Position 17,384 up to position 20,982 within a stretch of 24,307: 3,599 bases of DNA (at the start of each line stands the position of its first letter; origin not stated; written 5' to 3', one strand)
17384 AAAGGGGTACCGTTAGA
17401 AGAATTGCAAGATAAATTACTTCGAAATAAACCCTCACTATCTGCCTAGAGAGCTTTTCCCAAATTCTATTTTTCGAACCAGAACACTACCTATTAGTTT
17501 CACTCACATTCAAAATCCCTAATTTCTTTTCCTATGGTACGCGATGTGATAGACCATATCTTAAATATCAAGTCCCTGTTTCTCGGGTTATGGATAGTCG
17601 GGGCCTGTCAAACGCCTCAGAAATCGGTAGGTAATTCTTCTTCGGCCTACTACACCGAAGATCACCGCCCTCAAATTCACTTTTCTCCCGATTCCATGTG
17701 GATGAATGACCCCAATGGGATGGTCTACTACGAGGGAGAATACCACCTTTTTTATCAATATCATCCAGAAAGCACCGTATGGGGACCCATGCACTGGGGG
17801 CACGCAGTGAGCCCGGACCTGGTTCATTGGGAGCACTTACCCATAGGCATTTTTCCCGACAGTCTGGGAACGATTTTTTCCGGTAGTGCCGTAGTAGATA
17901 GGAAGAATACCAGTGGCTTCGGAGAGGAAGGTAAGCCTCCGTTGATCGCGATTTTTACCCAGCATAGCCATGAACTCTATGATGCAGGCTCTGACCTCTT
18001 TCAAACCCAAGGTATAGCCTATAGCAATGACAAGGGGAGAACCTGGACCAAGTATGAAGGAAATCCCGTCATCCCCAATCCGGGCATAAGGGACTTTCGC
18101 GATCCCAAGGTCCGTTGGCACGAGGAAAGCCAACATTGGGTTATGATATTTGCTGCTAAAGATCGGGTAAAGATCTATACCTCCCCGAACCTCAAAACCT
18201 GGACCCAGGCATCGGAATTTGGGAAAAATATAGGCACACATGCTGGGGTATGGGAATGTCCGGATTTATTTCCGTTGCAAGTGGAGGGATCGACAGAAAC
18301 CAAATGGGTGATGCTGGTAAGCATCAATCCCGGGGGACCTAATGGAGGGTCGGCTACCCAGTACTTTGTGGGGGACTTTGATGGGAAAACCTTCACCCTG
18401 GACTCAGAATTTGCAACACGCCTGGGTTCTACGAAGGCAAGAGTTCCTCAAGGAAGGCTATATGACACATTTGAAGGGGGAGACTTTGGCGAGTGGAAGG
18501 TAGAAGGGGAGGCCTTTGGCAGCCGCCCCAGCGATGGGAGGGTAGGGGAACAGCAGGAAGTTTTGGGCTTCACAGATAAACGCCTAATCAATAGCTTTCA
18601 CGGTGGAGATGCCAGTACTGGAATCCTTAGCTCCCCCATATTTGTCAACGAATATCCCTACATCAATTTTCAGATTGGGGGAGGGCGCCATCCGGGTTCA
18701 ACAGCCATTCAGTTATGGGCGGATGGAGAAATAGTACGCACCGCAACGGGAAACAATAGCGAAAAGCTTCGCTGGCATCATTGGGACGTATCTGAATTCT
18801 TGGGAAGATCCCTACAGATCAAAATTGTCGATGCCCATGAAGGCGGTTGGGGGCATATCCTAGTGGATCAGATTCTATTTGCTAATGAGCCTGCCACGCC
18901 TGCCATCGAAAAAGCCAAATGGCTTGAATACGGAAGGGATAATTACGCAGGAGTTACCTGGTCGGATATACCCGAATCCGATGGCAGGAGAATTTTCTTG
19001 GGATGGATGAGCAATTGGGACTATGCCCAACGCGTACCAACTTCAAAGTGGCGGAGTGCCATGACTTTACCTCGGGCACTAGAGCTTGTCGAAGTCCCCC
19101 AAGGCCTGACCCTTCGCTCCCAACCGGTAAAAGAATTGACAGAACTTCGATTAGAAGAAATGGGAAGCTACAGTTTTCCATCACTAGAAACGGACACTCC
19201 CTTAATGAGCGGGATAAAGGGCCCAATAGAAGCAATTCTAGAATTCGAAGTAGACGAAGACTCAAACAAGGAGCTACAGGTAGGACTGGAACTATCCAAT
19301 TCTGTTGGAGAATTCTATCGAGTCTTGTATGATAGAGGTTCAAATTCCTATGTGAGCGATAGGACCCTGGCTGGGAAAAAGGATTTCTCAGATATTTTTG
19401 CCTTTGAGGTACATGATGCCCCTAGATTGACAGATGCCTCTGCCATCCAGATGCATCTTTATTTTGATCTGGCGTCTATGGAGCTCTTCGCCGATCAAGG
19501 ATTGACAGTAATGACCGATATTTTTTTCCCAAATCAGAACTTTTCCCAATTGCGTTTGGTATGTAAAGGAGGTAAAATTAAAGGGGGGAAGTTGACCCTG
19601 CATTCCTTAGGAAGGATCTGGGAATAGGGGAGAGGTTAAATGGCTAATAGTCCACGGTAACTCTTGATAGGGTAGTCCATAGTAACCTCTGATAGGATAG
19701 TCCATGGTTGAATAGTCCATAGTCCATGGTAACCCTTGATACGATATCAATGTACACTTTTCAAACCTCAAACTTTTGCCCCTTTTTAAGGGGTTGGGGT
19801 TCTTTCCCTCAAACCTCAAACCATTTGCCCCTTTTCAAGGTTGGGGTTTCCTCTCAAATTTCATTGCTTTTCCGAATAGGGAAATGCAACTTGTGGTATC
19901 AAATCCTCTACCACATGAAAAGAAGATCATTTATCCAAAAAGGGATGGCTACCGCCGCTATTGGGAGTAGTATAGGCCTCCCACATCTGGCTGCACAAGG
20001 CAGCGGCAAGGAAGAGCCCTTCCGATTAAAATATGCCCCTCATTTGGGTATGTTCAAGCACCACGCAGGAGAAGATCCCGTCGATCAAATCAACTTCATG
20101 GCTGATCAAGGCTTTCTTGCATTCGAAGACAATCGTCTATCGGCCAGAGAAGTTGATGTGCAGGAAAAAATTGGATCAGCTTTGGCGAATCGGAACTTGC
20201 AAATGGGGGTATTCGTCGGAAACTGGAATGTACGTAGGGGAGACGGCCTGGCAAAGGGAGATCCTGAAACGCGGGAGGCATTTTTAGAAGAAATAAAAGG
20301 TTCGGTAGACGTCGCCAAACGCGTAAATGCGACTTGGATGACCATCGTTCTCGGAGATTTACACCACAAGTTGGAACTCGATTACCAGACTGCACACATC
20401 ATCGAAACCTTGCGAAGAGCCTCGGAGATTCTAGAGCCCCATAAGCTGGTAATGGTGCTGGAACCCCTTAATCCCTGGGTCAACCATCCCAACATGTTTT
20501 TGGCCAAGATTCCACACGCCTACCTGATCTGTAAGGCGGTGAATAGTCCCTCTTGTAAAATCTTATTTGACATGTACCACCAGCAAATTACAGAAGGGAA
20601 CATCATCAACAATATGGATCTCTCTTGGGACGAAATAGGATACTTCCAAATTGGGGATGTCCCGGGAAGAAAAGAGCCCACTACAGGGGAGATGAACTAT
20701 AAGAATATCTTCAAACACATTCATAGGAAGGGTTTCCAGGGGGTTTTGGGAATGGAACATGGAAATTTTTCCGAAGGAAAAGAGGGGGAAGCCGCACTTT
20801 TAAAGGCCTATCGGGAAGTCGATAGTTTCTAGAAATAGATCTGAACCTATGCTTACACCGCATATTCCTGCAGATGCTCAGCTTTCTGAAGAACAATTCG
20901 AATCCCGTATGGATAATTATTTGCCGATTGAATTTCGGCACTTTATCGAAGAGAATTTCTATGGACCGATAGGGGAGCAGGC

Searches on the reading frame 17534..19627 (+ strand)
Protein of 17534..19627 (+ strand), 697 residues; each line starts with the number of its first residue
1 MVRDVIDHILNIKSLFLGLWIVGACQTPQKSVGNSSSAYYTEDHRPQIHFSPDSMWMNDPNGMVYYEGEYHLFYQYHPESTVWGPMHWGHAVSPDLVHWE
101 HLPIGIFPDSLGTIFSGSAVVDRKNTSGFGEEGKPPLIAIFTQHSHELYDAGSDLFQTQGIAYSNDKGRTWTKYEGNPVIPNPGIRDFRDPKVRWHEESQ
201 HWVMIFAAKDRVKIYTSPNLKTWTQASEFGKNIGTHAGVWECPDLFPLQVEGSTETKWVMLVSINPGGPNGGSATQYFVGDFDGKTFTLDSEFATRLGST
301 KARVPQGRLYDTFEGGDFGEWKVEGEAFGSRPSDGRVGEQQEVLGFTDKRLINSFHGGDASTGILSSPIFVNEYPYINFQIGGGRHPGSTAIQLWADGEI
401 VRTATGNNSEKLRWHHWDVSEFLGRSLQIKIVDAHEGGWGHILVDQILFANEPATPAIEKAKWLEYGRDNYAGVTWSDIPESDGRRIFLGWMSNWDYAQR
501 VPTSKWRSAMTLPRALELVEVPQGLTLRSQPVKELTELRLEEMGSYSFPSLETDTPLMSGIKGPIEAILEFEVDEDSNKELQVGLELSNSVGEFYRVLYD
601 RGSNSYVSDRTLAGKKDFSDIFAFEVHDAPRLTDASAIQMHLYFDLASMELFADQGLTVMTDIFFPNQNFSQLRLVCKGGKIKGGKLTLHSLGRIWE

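Call 9: search_protein_families(library=pfam, proteins=[window:17534-19627:+])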
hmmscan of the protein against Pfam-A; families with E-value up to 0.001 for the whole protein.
window:17534-19627:+ (697 aa): 2 families
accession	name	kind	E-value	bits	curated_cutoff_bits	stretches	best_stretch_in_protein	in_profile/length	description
PF00251.26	Glyco_hydro_32N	-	8.5e-97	324.8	22.1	2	49-293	1-241/307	Glycosyl hydrolases family 32 N-terminal domain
PF08244.19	Glyco_hydro_32C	-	1.2e-18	68.1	21.9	1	565-686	34-153/158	Glycosyl hydrolases family 32 C terminal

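Call 12: find_encoding_contigs(protein=window:17534-19627:+, flank=10000, max_places=10)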
Protein window:17534-19627:+ (697 aa): no gene with exactly this product is on record in the collection.

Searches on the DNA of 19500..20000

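Call 57: search_rna_families(source=window, start=19500, end=20000, threshold=evalue, max_evalue=1)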
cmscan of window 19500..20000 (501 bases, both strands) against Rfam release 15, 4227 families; matches with E-value up to 1: 0.
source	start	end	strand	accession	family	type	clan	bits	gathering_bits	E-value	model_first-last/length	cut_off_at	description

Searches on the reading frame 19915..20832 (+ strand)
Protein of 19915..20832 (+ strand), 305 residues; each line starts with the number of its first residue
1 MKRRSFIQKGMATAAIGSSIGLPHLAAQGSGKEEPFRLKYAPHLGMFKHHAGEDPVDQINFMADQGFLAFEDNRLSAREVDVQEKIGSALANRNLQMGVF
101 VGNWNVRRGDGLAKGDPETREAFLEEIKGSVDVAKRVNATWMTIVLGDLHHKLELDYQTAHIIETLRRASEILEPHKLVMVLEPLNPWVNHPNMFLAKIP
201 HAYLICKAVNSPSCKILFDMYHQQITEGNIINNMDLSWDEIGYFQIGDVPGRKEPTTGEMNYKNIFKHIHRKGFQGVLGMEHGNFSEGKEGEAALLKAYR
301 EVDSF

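Call 9: search_protein_families(library=pfam, proteins=[window:19915-20832:+])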
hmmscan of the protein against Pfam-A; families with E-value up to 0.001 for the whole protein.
window:19915-20832:+ (305 aa): 1 family
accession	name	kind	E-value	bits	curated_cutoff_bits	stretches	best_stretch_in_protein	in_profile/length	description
PF01261.30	AP_endonuc_2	-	3.6e-29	102.6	31.1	1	62-290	4-237/249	Xylose isomerase-like TIM barrel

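Call 10: find_encoding_contigs(protein=window:19915-20832:+, flank=10000, max_places=10)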
Protein window:19915-20832:+ (305 aa): 1 contig read that carries it; 1 place shown.
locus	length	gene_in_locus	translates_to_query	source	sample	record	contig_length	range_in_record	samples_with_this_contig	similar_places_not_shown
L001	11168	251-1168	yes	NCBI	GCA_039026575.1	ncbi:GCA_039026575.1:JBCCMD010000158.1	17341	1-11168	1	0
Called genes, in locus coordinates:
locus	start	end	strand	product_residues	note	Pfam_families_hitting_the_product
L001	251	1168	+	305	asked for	PF01261:AP_endonuc_2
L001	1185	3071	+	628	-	-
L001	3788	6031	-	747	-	-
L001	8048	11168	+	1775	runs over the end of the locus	PF07995:GSDH, PF00754:F5_F8_type_C, PF22633:F5_F8_type_C_2, PF00754:F5_F8_type_C, PF22633:F5_F8_type_C_2, PF00754:F5_F8_type_C, PF22633:F5_F8_type_C_2, PF18962:Por_Secre_tail (weak)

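Call 14: find_homologous_proteins(query=window:19915-20832:+, max_evalue=1e-30)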
Query window:19915-20832:+ (305 aa): 8000 proteins with E <= 1e-30 among 8000 candidates; the best 120 are listed.
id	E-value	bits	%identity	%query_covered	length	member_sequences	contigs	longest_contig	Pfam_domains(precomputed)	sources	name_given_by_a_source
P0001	5.3e-181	619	87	100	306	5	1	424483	PF01261.31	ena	-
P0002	1.3e-177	608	86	100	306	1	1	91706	PF01261.31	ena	-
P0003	7.4e-175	599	84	100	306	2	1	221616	PF01261.31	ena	-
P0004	8.7e-167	572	79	100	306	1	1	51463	PF01261.31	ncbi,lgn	-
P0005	2.6e-162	557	78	100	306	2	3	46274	PF01261.31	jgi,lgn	-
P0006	6.3e-161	553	78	100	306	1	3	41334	PF01261.31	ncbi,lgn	-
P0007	1.8e-159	548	78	100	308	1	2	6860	PF01261.31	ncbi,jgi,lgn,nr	ncbi:MAG: twin-arginine translocation signal domain-containing protein [Bacteroidetes bacterium]|nr:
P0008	8.9e-157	539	76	100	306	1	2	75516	PF01261.31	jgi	-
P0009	4.0e-155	534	76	100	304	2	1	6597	PF01261.31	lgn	-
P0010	4.2e-154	530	76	100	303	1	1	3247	PF01261.31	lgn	-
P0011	1.1e-153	529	74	100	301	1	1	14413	PF01261.31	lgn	-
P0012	4.0e-153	527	74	100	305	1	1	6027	PF01261.31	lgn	-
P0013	2.8e-152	524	74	100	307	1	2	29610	PF01261.31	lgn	-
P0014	2.6e-151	521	73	100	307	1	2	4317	PF01261.31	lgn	-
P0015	3.0e-150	518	74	100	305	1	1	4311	PF01261.31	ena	-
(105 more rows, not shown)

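Call 15: find_encoding_contigs(protein=P0001, flank=10000, max_places=3)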
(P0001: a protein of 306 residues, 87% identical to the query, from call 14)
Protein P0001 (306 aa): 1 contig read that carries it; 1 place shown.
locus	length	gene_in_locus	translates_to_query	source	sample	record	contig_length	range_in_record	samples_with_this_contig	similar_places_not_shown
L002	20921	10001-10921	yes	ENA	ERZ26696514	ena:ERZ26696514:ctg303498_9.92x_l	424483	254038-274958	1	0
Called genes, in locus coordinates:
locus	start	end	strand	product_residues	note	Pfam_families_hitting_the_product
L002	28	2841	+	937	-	PF25596:CPSase_L_D1, PF02222:ATP-grasp, PF02786:CPSase_L_D2, PF02787:CPSase_L_D3, PF25596:CPSase_L_D1, PF01071:GARS_A (weak), PF02655:ATP-grasp_3 (weak), PF02786:CPSase_L_D2, +5 more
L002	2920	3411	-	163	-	PF08327:AHSA1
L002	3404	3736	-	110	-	PF01022:HTH_5 (faint), PF12840:HTH_20 (weak), PF08279:HTH_11 (weak)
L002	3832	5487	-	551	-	PF16371:MetallophosN, PF00149:Metallophos, PF16370:MetallophosC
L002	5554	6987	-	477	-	PF01145:Band_7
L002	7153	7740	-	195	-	-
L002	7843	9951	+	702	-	PF00251:Glyco_hydro_32N, PF08244:Glyco_hydro_32C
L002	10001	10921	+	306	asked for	PF01261:AP_endonuc_2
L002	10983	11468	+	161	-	PF01928:CYTH (weak)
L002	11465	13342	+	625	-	-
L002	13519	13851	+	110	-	PF13443:HTH_26 (faint), PF13744:HTH_37, PF12844:HTH_19 (weak), PF13560:HTH_31, PF01381:HTH_3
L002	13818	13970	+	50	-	-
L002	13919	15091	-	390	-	PF05684:DUF819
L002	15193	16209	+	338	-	PF00294:PfkB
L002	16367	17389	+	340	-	PF01408:GFO_IDH_MocA, PF02894:GFO_IDH_MocA_C, PF22725:GFO_IDH_MocA_C3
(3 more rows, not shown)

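Call 16: find_encoding_contigs(protein=P0002, flank=10000, max_places=3)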
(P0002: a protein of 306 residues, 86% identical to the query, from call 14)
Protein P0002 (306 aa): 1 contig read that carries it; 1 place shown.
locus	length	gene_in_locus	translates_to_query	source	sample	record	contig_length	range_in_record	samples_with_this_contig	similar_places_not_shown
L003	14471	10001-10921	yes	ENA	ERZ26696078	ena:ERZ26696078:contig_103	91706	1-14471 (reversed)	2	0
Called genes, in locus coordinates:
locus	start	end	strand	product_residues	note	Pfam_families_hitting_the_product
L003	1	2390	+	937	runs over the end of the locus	PF25596:CPSase_L_D1, PF02222:ATP-grasp, PF02786:CPSase_L_D2, PF02787:CPSase_L_D3, PF25596:CPSase_L_D1, PF01071:GARS_A (weak), PF02655:ATP-grasp_3 (weak), PF02786:CPSase_L_D2, +5 more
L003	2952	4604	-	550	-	PF16371:MetallophosN, PF00149:Metallophos, PF16370:MetallophosC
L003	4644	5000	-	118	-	PF18480:DUF5615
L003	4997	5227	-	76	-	PF04255:DUF433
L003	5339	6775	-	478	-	PF01145:Band_7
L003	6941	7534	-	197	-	-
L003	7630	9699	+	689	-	PF00251:Glyco_hydro_32N, PF08244:Glyco_hydro_32C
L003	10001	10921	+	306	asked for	PF01261:AP_endonuc_2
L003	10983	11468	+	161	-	-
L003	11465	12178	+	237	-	-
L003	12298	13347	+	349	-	-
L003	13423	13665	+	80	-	-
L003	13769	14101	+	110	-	PF13744:HTH_37, PF12844:HTH_19, PF13560:HTH_31, PF01381:HTH_3, PF13443:HTH_26 (weak)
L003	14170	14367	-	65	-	PF05684:DUF819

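Call 17: find_encoding_contigs(protein=P0003, flank=10000, max_places=3)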
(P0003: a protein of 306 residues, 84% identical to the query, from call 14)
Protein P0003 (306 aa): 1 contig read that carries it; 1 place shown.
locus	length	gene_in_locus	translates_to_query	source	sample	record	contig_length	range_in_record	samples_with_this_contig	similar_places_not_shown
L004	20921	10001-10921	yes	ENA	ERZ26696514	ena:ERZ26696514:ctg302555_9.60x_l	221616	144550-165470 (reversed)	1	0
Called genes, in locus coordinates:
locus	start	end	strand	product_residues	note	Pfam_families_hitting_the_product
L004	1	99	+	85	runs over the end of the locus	PF13560:HTH_31, PF01381:HTH_3, PF13443:HTH_26 (weak)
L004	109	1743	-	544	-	PF16371:MetallophosN, PF00149:Metallophos, PF16370:MetallophosC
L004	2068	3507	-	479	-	PF01145:Band_7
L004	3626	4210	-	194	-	-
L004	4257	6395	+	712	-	PF07695:7TMR-DISM_7TM, PF00512:HisKA (faint), PF02518:HATPase_c, PF14501:HATPase_c_5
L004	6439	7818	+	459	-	PF00083:Sugar_tr, PF07690:MFS_1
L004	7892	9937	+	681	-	PF00251:Glyco_hydro_32N, PF08244:Glyco_hydro_32C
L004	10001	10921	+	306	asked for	PF01261:AP_endonuc_2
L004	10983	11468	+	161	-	PF01928:CYTH (weak)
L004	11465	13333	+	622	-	-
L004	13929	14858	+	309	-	PF00657:Lipase_GDSL, PF13472:Lipase_GDSL_2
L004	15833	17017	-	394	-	PF05684:DUF819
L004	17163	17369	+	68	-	-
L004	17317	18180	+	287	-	PF00294:PfkB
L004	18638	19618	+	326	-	PF01408:GFO_IDH_MocA, PF22725:GFO_IDH_MocA_C3, PF02894:GFO_IDH_MocA_C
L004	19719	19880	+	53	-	-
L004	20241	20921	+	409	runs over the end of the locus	PF00171:Aldedh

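Call 42: find_related_loci(query=window:19915-20832:+, collection=metagenome_contigs, flank=3000)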
Query window:19915-20832:+ (305 aa) in metagenome_contigs; peptide patterns used: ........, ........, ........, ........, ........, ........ (x = any residue, [..] = any of these).
600 stretches matched a pattern (row limit reached: there are more); 538 encode a relative of the query (tblastn E <= 1e-3); the best 80 are kept; 80 distinct loci.
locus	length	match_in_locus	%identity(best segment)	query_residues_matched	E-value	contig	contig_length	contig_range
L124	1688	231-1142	70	1-305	2e-162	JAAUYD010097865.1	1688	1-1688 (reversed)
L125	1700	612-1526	70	1-305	8e-162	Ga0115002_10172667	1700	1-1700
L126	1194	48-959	63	1-305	5e-142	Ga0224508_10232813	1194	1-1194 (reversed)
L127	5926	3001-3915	63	1-305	8e-129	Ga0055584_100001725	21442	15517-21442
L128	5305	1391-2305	62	1-305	5e-128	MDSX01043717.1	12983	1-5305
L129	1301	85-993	62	1-303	7e-139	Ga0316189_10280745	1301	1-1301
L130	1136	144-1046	63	1-303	7e-139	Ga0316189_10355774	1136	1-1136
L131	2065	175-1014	64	25-305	9e-134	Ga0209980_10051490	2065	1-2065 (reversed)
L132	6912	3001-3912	62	1-305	2e-125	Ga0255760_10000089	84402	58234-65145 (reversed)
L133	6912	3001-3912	62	1-305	2e-125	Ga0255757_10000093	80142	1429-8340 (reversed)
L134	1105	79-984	60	1-305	1e-137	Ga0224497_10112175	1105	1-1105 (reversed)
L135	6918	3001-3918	59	1-305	8e-125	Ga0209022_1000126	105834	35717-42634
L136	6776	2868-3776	62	1-305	1e-124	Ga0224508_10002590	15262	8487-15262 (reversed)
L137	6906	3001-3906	62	1-303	3e-124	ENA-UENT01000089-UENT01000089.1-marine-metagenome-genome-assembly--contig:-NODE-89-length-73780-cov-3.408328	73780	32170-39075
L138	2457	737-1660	59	1-305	1e-130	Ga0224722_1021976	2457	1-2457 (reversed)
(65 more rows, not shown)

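Call 43: list_cluster_members(proteins=[window:19915-20832:+, window:19726-20832:+, window:20849-22735:+, window:17534-19627:+, window:16067-17449:+])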
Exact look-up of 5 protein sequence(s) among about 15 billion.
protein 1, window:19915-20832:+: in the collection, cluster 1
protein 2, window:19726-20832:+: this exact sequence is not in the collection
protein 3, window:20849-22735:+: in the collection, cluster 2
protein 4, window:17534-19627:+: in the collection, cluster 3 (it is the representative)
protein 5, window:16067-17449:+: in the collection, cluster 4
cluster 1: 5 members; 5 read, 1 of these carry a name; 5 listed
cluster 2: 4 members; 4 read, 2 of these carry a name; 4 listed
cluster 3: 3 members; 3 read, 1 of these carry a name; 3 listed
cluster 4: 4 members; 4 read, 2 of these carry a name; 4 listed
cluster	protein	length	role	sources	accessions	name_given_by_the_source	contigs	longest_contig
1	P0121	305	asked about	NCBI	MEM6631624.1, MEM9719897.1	MAG: TIM barrel protein [Bacteroidota bacterium]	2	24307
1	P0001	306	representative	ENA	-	-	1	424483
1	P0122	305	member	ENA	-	-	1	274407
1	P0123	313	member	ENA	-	-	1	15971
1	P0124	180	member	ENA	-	-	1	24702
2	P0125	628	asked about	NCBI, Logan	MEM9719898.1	MAG: hypothetical protein AAGA10_11645 [Bacteroidota bacterium]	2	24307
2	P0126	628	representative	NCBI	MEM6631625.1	MAG: hypothetical protein AAF694_18230 [Bacteroidota bacterium]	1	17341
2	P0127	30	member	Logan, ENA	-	-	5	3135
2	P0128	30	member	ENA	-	-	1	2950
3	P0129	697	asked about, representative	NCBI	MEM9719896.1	MAG: glycoside hydrolase family 32 protein [Bacteroidota bacterium]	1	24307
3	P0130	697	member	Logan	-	-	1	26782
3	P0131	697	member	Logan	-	-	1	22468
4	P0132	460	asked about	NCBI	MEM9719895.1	MAG: sugar porter family MFS transporter [Bacteroidota bacterium]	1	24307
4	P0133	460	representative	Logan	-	-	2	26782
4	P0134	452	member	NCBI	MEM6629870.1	MAG: sugar porter family MFS transporter, partial [Bacteroidota bacterium]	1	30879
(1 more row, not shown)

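Call 44: find_encoding_contigs(protein=P0130, flank=4000, max_places=4)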
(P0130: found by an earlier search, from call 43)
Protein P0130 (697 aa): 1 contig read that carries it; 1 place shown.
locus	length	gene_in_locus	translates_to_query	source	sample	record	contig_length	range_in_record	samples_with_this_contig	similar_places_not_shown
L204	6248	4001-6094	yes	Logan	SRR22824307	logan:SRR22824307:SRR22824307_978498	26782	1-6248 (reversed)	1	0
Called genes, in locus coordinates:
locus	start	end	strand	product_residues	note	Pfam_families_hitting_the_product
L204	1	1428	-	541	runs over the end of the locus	PF01145:Band_7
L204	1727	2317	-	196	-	-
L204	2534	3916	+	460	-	PF00083:Sugar_tr, PF07690:MFS_1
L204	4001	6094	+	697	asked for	PF00251:Glyco_hydro_32N, PF08244:Glyco_hydro_32C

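Call 45: find_encoding_contigs(protein=P0122, flank=4000, max_places=4)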
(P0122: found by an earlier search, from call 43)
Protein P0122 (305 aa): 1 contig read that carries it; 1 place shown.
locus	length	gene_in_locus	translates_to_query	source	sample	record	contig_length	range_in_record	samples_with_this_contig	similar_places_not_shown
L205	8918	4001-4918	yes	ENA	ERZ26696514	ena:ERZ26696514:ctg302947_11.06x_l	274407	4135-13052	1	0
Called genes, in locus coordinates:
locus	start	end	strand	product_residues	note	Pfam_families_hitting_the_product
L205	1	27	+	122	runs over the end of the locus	PF12833:HTH_18, PF00165:HTH_AraC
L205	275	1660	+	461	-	PF00083:Sugar_tr, PF07690:MFS_1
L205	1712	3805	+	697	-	PF00251:Glyco_hydro_32N, PF08244:Glyco_hydro_32C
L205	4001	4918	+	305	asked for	PF01261:AP_endonuc_2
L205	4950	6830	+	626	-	-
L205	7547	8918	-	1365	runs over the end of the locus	PF13205:Big_5, PF00801:PKD, PF18911:PKD_4, PF00034:Cytochrom_C (faint), PF03150:CCP_MauG (faint), PF21419:RoxA-like_Cyt-c (weak), PF17957:Big_7, PF18962:Por_Secre_tail (weak)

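Call 48: find_encoding_contigs(protein=P0131, flank=4000, max_places=4)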
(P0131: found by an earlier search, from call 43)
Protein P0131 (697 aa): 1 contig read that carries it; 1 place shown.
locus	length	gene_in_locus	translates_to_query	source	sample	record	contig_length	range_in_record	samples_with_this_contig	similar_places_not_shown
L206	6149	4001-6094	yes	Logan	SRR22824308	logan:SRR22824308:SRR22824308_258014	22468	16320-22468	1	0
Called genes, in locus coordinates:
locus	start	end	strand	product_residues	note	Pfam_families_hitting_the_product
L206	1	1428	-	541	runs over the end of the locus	PF01145:Band_7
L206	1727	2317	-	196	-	-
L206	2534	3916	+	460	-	PF00083:Sugar_tr, PF07690:MFS_1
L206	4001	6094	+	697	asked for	PF00251:Glyco_hydro_32N, PF08244:Glyco_hydro_32C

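Call 64: find_encoding_contigs(protein=P0123, flank=3000, max_places=3)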
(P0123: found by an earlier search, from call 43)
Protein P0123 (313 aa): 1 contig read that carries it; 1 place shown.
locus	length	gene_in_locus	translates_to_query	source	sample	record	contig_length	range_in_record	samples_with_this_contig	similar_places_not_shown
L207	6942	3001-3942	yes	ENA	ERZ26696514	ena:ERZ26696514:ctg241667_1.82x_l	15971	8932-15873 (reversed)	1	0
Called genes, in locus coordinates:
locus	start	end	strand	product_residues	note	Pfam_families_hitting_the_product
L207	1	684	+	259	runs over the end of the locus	?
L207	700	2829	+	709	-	PF00251:Glyco_hydro_32N, PF08244:Glyco_hydro_32C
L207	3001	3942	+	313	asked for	PF01261:AP_endonuc_2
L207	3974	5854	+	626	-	-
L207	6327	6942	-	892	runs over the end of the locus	PF01637:ATPase_2 (weak), PF07693:KAP_NTPase, PF00004:AAA (faint), PF13401:AAA_22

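Call 65: find_encoding_contigs(protein=P0004, flank=3000, max_places=3)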
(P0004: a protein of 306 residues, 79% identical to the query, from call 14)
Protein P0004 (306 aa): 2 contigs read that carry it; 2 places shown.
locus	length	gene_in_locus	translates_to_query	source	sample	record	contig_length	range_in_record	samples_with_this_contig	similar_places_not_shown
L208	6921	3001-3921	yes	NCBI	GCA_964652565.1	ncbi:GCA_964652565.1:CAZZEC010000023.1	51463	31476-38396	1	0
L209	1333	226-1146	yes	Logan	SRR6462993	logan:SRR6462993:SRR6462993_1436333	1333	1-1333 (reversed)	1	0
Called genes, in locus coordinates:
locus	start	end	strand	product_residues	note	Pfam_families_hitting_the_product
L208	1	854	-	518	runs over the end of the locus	PF06283:ThuA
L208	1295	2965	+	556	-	PF01471:PG_binding_1 (faint), PF01510:Amidase_2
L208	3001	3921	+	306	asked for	PF01261:AP_endonuc_2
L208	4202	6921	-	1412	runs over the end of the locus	PF00004:AAA (faint), PF13492:GAF_3 (faint), PF01590:GAF (weak), PF13185:GAF_2 (weak), PF00158:Sigma54_activat, PF14532:Sigma54_activ_2, PF07728:AAA_5 (weak), PF25601:AAA_lid_14, +1 more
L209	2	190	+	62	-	?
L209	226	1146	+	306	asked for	PF01261:AP_endonuc_2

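Call 74: search_protein_families(library=ncbifam, proteins=[window:19915-20832:+], max_evalue=0.01)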
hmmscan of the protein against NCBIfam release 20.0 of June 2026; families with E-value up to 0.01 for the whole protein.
window:19915-20832:+ (305 aa): 7 families
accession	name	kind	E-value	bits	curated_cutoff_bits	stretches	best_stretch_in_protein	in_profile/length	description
TIGR03234.1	OH-pyruv-isom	equivalog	3.9e-34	118.1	353.45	1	85-283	43-241/254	hydroxypyruvate isomerase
NF043033.1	OxoTetrIsom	equivalog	9.6e-33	114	325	1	56-283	18-238/251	2-oxo-tetronate isomerase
NF007444.0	PRK09997.1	equivalog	8.8e-24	84.4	465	1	100-286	62-245/258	hydroxypyruvate isomerase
NF041099.2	keto_glucon_epim_IolO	equivalog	4.8e-18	65.4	300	1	59-292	27-256/269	5-keto-L-gluconate epimerase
NF007441.0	PRK09989.1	equivalog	6.1e-14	52.4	412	1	125-291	85-250/258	HPr family phosphocarrier protein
NF051856.1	PsicseEpim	equivalog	1.1e-13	51.7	300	1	148-292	115-255/287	D-psicose 3-epimerase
NF007360.0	PRK09856.1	equivalog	1.4e-06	28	305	1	115-281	80-247/276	fructoselysine 3-epimerase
